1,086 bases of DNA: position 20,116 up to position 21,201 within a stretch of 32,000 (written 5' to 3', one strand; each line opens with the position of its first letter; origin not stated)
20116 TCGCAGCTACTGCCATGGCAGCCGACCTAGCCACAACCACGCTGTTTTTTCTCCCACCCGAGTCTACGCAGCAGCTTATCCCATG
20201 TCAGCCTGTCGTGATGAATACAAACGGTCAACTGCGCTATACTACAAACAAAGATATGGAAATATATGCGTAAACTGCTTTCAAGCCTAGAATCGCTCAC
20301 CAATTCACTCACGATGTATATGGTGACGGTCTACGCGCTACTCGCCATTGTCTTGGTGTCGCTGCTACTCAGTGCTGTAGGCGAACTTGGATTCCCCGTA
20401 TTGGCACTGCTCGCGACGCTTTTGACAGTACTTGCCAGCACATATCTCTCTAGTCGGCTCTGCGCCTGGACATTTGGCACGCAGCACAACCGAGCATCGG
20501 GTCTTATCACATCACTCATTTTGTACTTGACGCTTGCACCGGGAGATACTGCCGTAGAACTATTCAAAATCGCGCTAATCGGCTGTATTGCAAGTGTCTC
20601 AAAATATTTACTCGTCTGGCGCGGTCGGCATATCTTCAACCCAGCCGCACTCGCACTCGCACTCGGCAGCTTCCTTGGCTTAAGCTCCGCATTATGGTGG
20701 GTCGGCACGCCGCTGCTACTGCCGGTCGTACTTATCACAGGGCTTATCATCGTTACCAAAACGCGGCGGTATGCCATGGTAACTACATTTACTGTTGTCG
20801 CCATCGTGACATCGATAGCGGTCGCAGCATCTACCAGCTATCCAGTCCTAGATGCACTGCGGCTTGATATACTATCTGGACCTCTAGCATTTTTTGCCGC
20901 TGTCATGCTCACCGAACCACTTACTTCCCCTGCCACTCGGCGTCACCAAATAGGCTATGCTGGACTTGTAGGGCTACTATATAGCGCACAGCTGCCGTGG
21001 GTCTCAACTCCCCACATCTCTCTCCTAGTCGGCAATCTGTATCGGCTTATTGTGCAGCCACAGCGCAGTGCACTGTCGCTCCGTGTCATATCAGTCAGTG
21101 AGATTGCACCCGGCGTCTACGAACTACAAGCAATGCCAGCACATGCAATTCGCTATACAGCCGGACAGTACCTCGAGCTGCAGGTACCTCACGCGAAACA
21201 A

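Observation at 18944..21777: Three-gene overlapping cluster that reads as a minimal flavin-based transmembrane electron-transfer system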

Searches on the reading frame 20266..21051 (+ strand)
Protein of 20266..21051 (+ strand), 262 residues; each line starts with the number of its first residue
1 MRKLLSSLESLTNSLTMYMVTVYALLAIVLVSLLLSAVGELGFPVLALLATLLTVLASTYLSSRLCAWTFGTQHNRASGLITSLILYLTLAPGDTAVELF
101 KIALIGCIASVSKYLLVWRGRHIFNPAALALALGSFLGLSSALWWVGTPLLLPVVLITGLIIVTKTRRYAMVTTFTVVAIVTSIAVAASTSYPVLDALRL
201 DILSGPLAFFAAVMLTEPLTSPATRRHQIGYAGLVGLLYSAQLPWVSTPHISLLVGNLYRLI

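Call 28: search_solved_structures(query=A2, max_evalue=10, show_alignments=3)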
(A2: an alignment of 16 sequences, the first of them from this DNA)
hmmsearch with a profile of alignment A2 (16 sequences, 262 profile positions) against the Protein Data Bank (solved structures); distinct sequences matched with E-value up to 10: 1.
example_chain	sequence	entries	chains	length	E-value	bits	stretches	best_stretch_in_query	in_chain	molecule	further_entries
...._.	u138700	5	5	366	0.0066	19.2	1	149-259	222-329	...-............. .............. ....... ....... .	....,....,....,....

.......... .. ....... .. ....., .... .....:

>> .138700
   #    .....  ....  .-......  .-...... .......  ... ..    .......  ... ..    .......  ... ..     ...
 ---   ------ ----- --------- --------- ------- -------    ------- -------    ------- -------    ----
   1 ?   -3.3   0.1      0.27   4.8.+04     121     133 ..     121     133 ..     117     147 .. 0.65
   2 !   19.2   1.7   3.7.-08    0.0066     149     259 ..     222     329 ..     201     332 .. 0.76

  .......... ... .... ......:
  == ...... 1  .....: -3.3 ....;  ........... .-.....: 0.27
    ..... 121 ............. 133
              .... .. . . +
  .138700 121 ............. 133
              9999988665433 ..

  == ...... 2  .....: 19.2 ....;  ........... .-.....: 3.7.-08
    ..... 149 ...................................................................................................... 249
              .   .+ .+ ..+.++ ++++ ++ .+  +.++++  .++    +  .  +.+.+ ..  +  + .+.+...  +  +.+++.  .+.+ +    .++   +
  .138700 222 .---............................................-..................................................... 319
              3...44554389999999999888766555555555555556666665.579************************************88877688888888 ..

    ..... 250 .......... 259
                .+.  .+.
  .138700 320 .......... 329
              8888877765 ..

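Call 50: predict_structure(alignment_id=A2)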
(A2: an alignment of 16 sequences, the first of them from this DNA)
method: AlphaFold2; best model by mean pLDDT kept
length: 262 residues; sequences in the alignment: 16
mean_pLDDT: 89.6   pTM: 0.87
mean pLDDT of the five models: 89.6, 89.6, 88.9, 87.5, 87.3
residues with pLDDT >= 90: 159; 70-90: 94; 50-70: 9; < 50: 0
segments of 3 or more residues with pLDDT < 50: none
pLDDT, mean of each block of 10 residues (from residue 1): 65 85 95 95 94 97 94 89 95 94 96 86 90 90 83 92 90 93 93 87 80 86 90 93 84 92 88
secondary structure, 60 per line:
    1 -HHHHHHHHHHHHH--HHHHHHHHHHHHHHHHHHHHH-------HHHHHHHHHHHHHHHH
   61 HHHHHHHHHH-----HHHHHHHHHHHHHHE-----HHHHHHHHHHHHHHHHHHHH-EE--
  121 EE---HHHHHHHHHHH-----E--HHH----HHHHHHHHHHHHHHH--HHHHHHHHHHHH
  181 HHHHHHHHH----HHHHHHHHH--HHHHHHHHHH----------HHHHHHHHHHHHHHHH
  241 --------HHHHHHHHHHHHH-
elements in order: H2-14 H17-37 H45-70 H76-89 H96-115 H126-136 H152-166 H169-189 H194-202 H205-214 H225-240 H249-261
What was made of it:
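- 20266..21054 (+): Gene 3, N-terminal domain (aa 1-263): a 10-TM RnfD/NqrB-fold membrane domain that lacks the flavinylated loop. AF2 model: pLDDT 89.6, pTM 0.87 (call 50).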

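Call 52: fold_search(model_id=the predicted structure, library=pdb)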
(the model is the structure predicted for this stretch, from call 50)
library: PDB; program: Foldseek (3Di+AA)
matches with E <= 10: 254; with E <= 0.001: 15
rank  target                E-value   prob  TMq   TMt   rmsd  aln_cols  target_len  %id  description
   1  9eri_D                4.8e-06  1.00  0.69  0.58   5.3       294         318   18  Cryo-EM structure of sodium pumping Rnf complex from Acetobacterium woodii bound to NADH (released 2025-03-05)
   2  9ud3_B                2.0e-05  1.00  0.58  0.41   6.6       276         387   15  Cryo-EM structure of Na+-translocating NADH-ubiquinone oxidoreductase NqrB-T236Y mutant from Vibrio cholerae (released 2025-06-25)
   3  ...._D                2.3e-05  1.00  0.68  0.59   5.8       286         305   18  Cryo-EM structure of the NADH:ferredoxin oxidoreductase RNF from Azotobacter vinelandii, dithionite reduced (released 2024-06-26)
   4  7xk3_B                2.6e-05  1.00  0.63  0.44   5.6       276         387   16  Cryo-EM structure of Na+-pumping NADH-ubiquinone oxidoreductase from Vibrio cholerae, state 1 (released 2022-07-20)
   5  9uuu_B                3.8e-05  1.00  0.65  0.46   5.6       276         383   17  Cryo-EM structure of Na+-translocating NADH-ubiquinone oxidoreductase from Vibrio cholerae reduced by NADH (released 2025-06-25)
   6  7xk6_B                5.5e-05  1.00  0.65  0.42   5.7       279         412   17  Cryo-EM structure of Na+-pumping NADH-ubiquinone oxidoreductase from Vibrio cholerae, with aurachin D-42 (released 2022-07-20)
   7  7zc6_D                6.9e-05  1.00  0.67  0.59   5.0       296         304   18  Na+ - translocating ferredoxin: NAD+ reductase (Rnf) of C. tetanomorphum (released 2022-09-28)
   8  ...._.                7.2e-05  1.00  0.67  0.52   5.8       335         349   15  Cryo-EM structure of the nitrogen-fixation associated NADH:ferredoxin oxidoreductase RNF from Azotobacter vinelandii (released 2023-11-01)
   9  8a1t_B                9.6e-05  1.00  0.62  0.42   7.7       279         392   18  Sodium pumping NADH-quinone oxidoreductase (released 2023-06-14)
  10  9lrr_B                1.3e-04  1.00  0.62  0.41   7.9       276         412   16  Cryo-EM structure of Na+-translocating NADH-ubiquinone oxidoreductase NqrB-G141A mutant from Vibrio cholerae with boun (released 2025-04-23)
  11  8a1x_B                1.9e-04  1.00  0.62  0.42   7.6       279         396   17  Sodium pumping NADH-quinone oxidoreductase with inhibitor DQA (released 2023-06-14)
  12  8acw_B                2.4e-04  1.00  0.64  0.46  11.0       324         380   16  X-ray structure of Na+-NQR from Vibrio cholerae at 3.4 A resolution (released 2023-07-12)
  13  8ad0_B                2.5e-04  1.00  0.62  0.44   7.5       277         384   17  X-ray structure of Na+-NQR from Vibrio cholerae in different conformation at 3.1 A (released 2023-07-12)
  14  8evu_B                4.1e-04  1.00  0.62  0.41   7.6       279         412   17  Cryo EM structure of Vibrio cholerae NQR (released 2022-11-16)
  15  8a1v_B                4.9e-04  1.00  0.62  0.43   7.6       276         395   17  Sodium pumping NADH-quinone oxidoreductase with substrate Q2 (released 2023-06-14)
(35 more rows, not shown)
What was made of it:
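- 20266..21054 (+): The top 15 Foldseek PDB hits are all RnfD or NqrB (9eri_D E 4.8e-6, TMq 0.69); urea transporters follow at E>4e-3 (call 52).
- RnfD/NqrB fold: the top 15 PDB matches are all RnfD or NqrB (call 52), from a confident model (call 50).
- Tried and rejected: It was settled by the fold search of the isolated domain (call 52).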

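Call 62: search_protein_representatives(alignment_id=A2)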
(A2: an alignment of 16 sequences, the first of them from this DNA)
Query: 16 sequences, 262 profile positions. Proteins with E-value up to 0.001 (for the whole library): 2731; up to 1e-10: 1430; up to 1e-30: 614. The best 150 are listed.
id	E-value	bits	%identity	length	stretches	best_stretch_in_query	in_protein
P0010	5.8e-100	350.5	-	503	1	2-262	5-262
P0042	2.3e-96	338.7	-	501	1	4-261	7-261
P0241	6.9e-95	333.9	-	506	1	3-262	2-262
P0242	1.7e-93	329.3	-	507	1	3-262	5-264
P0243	1.3e-92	326.4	-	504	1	3-262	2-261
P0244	1.3e-92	326.4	-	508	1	2-262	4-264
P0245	3.9e-92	324.9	-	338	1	2-262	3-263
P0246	2.1e-91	322.5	-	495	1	3-262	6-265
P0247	1.3e-89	316.6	-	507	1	3-262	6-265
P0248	4.7e-89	314.8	-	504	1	2-261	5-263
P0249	1.5e-88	313.1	-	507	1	1-261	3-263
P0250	6.7e-88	311.0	-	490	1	1-262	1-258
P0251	9.3e-88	310.5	-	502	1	3-261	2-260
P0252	1.0e-86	307.1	-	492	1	1-262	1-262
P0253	1.2e-86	306.9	-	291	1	3-261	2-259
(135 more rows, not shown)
